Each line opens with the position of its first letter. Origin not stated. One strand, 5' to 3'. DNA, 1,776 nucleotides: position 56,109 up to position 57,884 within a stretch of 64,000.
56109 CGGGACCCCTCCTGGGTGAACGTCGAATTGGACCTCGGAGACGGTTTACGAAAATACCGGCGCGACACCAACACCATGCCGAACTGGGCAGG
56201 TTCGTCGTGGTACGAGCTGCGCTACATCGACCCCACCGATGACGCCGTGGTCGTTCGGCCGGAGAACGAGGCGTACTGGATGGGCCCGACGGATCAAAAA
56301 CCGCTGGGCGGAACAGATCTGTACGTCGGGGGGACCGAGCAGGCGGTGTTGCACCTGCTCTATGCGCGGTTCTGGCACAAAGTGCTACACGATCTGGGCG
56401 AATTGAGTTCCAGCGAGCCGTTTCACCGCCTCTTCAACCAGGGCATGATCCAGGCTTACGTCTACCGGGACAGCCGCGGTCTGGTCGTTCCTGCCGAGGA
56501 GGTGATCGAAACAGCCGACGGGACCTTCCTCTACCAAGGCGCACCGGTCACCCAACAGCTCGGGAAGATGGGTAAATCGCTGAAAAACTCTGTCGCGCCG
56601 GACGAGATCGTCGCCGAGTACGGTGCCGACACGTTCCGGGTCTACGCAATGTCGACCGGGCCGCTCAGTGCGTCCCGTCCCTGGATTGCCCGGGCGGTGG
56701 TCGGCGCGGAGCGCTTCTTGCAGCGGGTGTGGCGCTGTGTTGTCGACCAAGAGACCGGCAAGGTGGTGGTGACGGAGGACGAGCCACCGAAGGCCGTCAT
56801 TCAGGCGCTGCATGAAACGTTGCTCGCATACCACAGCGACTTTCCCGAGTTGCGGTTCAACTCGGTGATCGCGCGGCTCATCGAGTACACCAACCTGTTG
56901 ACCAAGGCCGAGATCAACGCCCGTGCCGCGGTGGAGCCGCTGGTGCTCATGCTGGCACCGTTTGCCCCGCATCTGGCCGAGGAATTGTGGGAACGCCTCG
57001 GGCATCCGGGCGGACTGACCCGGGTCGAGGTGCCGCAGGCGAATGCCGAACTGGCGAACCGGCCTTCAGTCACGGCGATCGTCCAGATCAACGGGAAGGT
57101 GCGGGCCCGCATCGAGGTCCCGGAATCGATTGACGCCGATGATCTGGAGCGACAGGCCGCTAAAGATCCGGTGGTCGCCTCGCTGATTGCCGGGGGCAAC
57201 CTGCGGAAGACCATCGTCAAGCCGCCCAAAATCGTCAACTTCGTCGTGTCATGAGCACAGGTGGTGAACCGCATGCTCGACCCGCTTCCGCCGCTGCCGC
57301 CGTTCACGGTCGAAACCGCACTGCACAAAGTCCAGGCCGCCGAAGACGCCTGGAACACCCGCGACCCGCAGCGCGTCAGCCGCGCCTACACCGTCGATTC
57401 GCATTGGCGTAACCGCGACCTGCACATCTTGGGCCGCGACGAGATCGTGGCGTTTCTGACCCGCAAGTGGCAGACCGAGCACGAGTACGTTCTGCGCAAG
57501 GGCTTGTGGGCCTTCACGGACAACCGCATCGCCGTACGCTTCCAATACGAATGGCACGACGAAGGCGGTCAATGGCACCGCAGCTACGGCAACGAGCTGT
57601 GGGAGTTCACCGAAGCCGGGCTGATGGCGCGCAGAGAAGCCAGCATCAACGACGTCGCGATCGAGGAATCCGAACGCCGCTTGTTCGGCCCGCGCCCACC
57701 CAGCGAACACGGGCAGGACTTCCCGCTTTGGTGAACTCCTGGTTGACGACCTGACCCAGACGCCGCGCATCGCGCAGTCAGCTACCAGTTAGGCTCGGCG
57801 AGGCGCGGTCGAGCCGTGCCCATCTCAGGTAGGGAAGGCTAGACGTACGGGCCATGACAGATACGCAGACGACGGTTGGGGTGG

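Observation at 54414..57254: Divergent, probably second, LeuRS with an altered leucine pocket and editing domain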

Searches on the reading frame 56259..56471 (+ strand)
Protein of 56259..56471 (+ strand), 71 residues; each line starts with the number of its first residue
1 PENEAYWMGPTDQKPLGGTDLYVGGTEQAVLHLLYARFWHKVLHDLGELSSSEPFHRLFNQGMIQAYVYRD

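Call 89: search_solved_structures(query=window:56259-56471:+, max_evalue=0.001, show_alignments=0)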
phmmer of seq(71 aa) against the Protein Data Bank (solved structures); distinct sequences matched with E-value up to 0.001: 17.
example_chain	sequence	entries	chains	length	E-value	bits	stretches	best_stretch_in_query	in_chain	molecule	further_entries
3ziu_A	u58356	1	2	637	3.6e-16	61.8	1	19-65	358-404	LEUCYL-TRNA SYNTHETASE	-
1h3n_A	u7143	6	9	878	1.2e-13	53.8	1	17-67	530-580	LEUCYL-TRNA SYNTHETASE | AMINOACYL-TRNA SYNTHETASE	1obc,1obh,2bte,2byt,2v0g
2v0c_A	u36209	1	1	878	1.2e-13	53.8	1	17-67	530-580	AMINOACYL-TRNA SYNTHETASE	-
5ah5_A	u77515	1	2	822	3.3e-13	52.4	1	17-65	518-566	LEUCINE--TRNA LIGASE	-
6q89_A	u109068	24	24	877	2.3e-12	49.7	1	14-69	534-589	Leucine--tRNA ligase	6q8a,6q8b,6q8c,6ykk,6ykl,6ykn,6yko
7nu1_A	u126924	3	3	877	2.3e-12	49.7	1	14-69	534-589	Leucine--tRNA ligase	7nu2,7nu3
7nty_A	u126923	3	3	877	1.2e-11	47.4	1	14-69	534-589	Leucine--tRNA ligase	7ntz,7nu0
7nua_A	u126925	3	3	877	3.3e-11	46.1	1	14-69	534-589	Leucine--tRNA ligase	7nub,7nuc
9twu_A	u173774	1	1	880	4.7e-11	45.5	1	19-67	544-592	Leucine--tRNA ligase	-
9twv_A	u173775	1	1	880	4.7e-11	45.5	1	19-67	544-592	Leucine--tRNA ligase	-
9tws_A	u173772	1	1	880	4.7e-11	45.5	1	19-67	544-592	Leucine--tRNA ligase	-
9tjv_A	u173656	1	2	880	4.7e-11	45.5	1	19-67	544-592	Leucine--tRNA ligase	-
9twr_A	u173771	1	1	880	4.7e-11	45.5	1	19-67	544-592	Leucine--tRNA ligase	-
5omw_A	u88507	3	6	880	4.7e-11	45.5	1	19-67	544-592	Leucine--tRNA ligase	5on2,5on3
9tjw_A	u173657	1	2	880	4.7e-11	45.5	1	19-67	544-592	Leucine--tRNA ligase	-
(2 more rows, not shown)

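Call 91: search_solved_structures(query=window:56259-56471:+, max_evalue=1e-12, show_alignments=4)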
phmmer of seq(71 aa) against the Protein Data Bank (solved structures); distinct sequences matched with E-value up to 1e-12: 4.
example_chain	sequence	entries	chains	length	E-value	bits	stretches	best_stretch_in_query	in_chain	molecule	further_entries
3ziu_A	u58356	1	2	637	3.6e-16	61.8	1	19-65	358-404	LEUCYL-TRNA SYNTHETASE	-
1h3n_A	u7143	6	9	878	1.2e-13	53.8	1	17-67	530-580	LEUCYL-TRNA SYNTHETASE | AMINOACYL-TRNA SYNTHETASE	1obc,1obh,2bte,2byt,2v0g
2v0c_A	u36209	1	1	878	1.2e-13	53.8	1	17-67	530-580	AMINOACYL-TRNA SYNTHETASE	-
5ah5_A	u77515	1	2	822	3.3e-13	52.4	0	17-65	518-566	LEUCINE--TRNA LIGASE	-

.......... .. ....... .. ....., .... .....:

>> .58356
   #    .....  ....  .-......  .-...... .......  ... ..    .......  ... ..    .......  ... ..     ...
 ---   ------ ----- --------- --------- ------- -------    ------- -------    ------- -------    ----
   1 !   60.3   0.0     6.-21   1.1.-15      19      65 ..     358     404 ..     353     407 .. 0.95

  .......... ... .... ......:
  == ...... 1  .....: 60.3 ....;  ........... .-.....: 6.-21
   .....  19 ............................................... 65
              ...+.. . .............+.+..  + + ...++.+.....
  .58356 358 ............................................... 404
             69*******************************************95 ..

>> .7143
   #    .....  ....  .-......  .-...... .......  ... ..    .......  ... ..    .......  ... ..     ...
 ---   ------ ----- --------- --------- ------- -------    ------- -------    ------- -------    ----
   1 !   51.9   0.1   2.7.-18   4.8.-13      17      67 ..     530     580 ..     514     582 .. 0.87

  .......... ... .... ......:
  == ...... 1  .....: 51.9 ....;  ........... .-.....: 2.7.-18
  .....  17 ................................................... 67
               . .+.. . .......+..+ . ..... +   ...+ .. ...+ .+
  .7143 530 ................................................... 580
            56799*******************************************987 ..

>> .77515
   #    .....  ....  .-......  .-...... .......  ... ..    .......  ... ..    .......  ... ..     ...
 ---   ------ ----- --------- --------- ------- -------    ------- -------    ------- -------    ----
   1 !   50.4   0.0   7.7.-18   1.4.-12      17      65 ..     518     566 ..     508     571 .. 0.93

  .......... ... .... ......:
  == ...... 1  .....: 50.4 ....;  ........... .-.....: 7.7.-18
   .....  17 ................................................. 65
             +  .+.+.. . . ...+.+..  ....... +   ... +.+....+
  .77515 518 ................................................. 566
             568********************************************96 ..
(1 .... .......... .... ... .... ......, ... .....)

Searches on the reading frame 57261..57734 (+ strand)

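Call 73: search_protein_families(library=pfam, proteins=[window:57261-57734:+], max_evalue=0.00001)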
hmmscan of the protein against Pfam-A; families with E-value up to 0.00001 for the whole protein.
window:57261-57734:+ (157 aa): 2 families
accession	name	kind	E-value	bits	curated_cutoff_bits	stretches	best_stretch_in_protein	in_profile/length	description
PF07080.17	DUF1348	-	4.6e-64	214.6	22.1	1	13-141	1-129/130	Protein of unknown function (DUF1348)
PF12680.13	SnoaL_2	-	9.2e-06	26.6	27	0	25-124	2-101/102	SnoaL-like domain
